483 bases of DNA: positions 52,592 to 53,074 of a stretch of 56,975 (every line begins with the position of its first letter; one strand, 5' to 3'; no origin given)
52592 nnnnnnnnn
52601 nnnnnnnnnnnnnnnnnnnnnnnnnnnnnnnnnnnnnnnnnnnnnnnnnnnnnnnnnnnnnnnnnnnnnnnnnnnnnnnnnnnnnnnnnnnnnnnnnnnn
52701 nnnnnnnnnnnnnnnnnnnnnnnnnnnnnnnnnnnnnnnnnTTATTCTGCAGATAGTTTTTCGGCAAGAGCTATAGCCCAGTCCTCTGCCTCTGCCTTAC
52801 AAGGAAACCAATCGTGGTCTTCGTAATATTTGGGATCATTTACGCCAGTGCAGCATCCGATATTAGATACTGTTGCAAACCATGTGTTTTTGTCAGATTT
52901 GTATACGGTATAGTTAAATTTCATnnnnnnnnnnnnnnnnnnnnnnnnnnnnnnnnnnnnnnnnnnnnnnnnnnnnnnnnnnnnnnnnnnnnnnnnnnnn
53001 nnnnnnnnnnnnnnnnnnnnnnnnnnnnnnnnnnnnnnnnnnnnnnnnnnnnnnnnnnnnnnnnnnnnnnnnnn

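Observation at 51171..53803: Self-contained six-gene minus-strand operon of entirely unrecognised proteins, a candidate novel defence/anti-defence or moron module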

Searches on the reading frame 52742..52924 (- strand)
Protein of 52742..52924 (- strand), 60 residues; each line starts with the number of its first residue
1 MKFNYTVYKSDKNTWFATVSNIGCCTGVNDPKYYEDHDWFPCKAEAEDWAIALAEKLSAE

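Call 5: search_protein_families(library=pfam, proteins=[window:52742-52924:-], max_evalue=1)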
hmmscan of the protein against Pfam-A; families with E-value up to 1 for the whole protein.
window:52742-52924:- (60 aa): 0 families

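Call 6: search_protein_families(library=phrogs, proteins=[window:52742-52924:-], max_evalue=0.1)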
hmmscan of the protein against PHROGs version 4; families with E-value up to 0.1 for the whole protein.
window:52742-52924:- (60 aa): 1 family
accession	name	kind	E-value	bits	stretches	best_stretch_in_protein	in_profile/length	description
phrog_11562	-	unknown function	0.00085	20.6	1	20-54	6-39/64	-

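Call 9: search_protein_families(library=padloc, proteins=[window:52742-52924:-], max_evalue=1)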
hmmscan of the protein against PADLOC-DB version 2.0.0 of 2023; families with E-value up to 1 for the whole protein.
window:52742-52924:- (60 aa): 0 families

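Call 10: search_protein_families(library=ncbifam, proteins=[window:52742-52924:-], max_evalue=1)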
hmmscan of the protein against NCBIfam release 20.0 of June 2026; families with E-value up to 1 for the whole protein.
window:52742-52924:- (60 aa): 0 families

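Call 86: search_protein_families(library=pfam, proteins=[L081:3717-4226:+, L081:4285-4512:+], max_evalue=0.05)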
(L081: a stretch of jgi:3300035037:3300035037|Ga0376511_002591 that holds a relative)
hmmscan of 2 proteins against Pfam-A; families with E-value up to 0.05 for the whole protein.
L081:3717-4226:+ (169 aa): 0 families

L081:4285-4512:+ (75 aa): 1 family
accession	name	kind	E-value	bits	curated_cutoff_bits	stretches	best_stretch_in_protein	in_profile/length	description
PF17562.7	Styelin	-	0.043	14.6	27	0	7-24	32-49/59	Styelin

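Call 89: search_solved_structures(query=window:52742-52924:-, max_evalue=5)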
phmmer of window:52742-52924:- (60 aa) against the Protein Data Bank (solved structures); distinct sequences matched with E-value up to 5: 8.
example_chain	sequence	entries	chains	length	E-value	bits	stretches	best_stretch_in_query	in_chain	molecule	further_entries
1fyb_A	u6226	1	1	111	0.0035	20.7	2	23-47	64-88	PROTEINASE INHIBITOR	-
1ytp_A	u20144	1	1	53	0.16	15.4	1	23-47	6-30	proteinase inhibitor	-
2jzm_A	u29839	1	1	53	0.39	14.2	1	23-47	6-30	Proteinase inhibitor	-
1tih_A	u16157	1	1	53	0.48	13.9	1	23-47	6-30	TRYPSIN INHIBITOR T1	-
1qh2_B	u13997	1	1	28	0.63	13.6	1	23-45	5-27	PROTEIN (TRYPSIN INHIBITOR C2)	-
1oyv_I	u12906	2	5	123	0.66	13.5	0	22-47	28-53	Wound-induced proteinase inhibitor-II | Wound-induced proteinase inhibitor II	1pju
1ce3_A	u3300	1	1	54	1.3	12.6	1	23-45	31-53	API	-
1tl2_A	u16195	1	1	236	4.7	10.8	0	16-38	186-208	PROTEIN (TACHYLECTIN-2)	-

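Call 108: search_dna_similar(query=window:52742-52924:-, collection=phages, mode=protein, max_evalue=0.01, max_rows=8)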
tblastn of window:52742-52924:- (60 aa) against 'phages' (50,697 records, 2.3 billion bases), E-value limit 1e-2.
No match.
